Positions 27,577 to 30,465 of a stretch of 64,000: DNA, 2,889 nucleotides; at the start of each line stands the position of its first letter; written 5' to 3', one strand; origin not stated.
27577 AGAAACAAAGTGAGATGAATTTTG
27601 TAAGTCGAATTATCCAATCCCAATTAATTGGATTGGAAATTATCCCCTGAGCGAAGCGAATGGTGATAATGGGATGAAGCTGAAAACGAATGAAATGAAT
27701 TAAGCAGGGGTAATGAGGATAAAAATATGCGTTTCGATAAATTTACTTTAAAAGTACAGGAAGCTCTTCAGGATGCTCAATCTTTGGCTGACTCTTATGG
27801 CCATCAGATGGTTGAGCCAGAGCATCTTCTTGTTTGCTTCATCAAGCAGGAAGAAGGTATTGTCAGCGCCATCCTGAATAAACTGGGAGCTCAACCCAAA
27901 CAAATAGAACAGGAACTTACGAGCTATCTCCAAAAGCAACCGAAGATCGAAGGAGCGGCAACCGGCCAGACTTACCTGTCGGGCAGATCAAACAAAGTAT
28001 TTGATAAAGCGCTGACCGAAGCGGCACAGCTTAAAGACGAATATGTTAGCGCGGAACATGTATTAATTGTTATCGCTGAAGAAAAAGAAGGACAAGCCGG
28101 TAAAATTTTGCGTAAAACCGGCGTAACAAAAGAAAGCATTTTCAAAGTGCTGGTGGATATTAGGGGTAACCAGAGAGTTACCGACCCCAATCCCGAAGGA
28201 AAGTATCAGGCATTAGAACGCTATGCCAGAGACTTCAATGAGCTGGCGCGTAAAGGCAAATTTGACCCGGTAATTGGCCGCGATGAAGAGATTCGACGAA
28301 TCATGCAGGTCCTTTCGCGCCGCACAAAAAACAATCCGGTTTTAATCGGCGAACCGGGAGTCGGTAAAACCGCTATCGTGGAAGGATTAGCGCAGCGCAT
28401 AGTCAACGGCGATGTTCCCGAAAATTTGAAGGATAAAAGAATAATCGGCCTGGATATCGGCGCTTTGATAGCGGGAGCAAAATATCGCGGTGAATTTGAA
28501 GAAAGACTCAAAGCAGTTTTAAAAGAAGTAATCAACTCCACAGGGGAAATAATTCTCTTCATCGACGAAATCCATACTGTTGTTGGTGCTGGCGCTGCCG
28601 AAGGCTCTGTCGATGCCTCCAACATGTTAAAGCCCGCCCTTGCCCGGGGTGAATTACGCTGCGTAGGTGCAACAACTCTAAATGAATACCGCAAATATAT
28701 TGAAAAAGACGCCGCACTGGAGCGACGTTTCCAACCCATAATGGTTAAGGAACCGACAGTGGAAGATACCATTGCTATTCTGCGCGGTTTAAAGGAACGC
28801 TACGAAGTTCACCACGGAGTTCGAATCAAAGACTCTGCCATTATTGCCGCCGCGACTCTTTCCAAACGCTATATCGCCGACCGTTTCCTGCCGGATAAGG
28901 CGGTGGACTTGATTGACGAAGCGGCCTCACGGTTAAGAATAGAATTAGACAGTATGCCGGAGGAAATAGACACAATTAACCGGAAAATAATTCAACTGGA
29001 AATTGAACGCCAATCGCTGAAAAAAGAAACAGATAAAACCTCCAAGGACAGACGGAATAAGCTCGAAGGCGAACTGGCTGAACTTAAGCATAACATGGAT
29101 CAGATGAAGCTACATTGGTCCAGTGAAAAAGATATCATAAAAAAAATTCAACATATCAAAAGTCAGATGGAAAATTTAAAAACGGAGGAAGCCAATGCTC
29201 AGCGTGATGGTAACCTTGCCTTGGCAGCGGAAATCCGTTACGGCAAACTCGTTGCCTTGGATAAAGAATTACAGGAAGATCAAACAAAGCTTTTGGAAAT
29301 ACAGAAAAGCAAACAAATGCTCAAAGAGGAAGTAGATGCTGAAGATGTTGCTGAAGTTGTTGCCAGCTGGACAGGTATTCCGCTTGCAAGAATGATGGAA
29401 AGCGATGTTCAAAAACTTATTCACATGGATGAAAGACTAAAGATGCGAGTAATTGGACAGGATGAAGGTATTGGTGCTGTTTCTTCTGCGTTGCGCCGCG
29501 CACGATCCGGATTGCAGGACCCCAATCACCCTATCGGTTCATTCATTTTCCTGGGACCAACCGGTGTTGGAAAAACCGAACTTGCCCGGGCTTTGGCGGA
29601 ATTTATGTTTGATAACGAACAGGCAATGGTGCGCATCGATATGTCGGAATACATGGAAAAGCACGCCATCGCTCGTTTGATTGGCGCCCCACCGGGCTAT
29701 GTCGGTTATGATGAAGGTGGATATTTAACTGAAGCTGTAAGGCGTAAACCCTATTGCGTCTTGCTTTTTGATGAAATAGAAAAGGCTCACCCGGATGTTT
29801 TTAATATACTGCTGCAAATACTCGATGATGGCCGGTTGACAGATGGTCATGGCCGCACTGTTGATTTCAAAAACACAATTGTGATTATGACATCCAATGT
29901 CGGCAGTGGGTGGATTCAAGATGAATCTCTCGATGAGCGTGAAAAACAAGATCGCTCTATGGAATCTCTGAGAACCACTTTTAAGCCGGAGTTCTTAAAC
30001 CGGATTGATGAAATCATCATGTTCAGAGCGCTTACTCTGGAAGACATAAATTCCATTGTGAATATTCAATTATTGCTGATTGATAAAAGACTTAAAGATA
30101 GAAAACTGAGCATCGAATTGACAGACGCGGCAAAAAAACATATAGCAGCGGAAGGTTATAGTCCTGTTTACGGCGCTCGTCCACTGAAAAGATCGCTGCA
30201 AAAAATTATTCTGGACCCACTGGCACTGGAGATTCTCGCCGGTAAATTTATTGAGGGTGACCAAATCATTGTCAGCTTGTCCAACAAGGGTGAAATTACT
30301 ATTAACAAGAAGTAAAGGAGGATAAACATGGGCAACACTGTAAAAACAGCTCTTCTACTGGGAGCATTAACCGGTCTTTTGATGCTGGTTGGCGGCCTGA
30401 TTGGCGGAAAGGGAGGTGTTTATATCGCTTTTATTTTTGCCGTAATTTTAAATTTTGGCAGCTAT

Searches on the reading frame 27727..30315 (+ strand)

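Call 29: search_protein_families(library=pfam, proteins=[window:27727-30315:+])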
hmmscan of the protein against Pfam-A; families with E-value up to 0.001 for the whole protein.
window:27727-30315:+ (862 aa): 27 families (the best 25 are shown)
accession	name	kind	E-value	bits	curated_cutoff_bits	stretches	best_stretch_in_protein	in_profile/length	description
PF07724.20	AAA_2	-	5.5e-73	244.9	27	1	602-763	2-166/166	AAA domain (Cdc48 subfamily)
PF17871.7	AAA_lid_9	-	9.1e-35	119.2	22.8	1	344-446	1-103/104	AAA lid domain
PF10431.15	ClpB_D2-small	-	5.4e-26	90.9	21.9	1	769-849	1-81/81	C-terminal, D2-small domain, of ClpB protein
PF02861.25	Clp_N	-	9e-25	87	20.7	2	17-68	1-52/53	Clp amino terminal domain, pathogenicity island component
PF00004.35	AAA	-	2.2e-24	86.8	21.2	2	205-323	2-113/131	ATPase family associated with various cellular activities (AAA)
PF07728.20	AAA_5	-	9e-21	74.8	22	1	606-727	2-125/139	AAA domain (dynein-related subfamily)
PF13191.12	AAA_16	-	2.3e-14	54.7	32.6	1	182-228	2-51/167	AAA ATPase domain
PF13401.12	AAA_22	-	7e-11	43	27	1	605-701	7-110/130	AAA domain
PF00158.32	Sigma54_activat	-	1.4e-08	35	20.2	1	606-723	25-142/168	Sigma-54 interaction domain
PF05621.17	TniB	-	1.3e-07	31.6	22.4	1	188-341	22-185/189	Bacterial TniB protein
PF20720.3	nSTAND3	-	2e-07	31.3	27.2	0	606-646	20-60/155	Novel STAND NTPase 3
PF01637.24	ATPase_2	-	4e-07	30.5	33.2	0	185-293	4-130/225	ATPase domain predominantly from Archaea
PF13173.12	AAA_14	-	4.3e-07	30.4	27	0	607-702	6-88/129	AAA domain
PF01695.23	IstB_IS21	-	8.4e-06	25.9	24.1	0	606-624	95-113/238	IstB-like ATP binding protein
PF01078.27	Mg_chelatase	-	1.6e-05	24.9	20.3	0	605-632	24-51/207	Magnesium chelatase, subunit ChlI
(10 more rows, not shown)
